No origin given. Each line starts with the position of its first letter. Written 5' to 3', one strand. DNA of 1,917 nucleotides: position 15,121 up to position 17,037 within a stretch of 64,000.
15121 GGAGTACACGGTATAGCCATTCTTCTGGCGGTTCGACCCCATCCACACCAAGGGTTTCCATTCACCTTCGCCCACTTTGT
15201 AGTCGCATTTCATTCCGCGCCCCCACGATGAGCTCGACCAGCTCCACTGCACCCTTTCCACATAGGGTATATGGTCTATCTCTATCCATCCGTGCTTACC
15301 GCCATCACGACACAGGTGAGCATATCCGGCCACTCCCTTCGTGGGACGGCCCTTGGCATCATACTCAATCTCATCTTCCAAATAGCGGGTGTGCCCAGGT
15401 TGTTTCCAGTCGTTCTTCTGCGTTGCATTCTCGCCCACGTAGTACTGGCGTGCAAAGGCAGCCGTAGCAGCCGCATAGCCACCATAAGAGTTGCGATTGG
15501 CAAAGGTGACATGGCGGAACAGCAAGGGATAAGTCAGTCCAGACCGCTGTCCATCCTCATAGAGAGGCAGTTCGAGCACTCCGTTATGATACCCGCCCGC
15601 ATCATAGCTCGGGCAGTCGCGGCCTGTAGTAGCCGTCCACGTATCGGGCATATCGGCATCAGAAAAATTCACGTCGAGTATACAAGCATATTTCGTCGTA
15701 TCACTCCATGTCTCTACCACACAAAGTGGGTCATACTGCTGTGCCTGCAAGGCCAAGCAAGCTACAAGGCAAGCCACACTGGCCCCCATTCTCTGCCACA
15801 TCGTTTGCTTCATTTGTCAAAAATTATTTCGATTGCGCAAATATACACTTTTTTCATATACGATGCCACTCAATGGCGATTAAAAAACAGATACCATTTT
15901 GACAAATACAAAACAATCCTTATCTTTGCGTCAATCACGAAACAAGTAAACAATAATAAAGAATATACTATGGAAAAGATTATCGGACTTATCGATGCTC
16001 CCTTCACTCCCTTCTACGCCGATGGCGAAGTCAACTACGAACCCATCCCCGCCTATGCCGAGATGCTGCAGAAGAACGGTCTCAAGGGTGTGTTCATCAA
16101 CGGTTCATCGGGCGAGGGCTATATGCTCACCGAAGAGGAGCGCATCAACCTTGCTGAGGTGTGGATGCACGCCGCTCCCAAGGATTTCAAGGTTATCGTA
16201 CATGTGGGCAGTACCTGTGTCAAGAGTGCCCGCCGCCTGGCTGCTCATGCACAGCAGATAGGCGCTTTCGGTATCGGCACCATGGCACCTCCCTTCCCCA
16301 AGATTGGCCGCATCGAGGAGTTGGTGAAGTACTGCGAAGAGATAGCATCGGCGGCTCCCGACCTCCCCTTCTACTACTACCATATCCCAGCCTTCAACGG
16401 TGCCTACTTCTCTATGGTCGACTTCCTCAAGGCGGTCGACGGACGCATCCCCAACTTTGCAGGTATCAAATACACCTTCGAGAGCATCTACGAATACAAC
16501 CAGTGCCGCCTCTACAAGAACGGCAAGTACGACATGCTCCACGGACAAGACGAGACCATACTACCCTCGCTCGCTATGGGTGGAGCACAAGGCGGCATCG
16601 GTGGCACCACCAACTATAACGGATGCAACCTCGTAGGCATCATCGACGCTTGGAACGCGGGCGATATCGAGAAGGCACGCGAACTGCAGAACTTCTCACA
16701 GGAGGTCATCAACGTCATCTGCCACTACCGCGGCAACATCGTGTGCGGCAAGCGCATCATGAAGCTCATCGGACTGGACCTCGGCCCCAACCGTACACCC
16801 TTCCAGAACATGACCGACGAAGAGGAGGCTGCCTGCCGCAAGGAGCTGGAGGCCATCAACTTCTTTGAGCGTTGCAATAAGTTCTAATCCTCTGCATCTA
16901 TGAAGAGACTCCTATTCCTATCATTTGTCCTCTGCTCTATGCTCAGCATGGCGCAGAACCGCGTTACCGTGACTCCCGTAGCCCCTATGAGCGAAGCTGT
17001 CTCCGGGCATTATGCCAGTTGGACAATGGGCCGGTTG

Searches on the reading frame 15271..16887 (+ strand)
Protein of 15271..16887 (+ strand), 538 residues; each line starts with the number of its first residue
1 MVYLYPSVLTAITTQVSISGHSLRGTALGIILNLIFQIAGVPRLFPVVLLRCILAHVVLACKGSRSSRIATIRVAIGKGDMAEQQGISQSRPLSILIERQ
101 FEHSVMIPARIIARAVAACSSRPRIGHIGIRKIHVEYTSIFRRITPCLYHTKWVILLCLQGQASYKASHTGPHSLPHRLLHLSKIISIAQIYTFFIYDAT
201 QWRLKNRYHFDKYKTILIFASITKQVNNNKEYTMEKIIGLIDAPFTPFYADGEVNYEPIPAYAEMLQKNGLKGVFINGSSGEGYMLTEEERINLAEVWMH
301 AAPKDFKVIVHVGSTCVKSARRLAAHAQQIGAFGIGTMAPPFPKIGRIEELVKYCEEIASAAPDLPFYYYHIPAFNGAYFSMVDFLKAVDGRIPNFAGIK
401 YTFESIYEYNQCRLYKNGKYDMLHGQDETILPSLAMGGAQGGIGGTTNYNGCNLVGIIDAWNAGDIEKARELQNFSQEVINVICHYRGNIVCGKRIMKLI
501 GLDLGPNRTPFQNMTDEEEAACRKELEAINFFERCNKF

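Call 67: search_protein_families(library=pfam, proteins=[window:15271-16887:+], max_evalue=0.00001)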
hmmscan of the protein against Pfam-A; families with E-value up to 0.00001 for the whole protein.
window:15271-16887:+ (538 aa): 1 family
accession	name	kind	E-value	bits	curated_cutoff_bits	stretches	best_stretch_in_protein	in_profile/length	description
PF00701.28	DHDPS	-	1.4e-45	155.7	22.1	1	238-528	3-288/289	Dihydrodipicolinate synthetase family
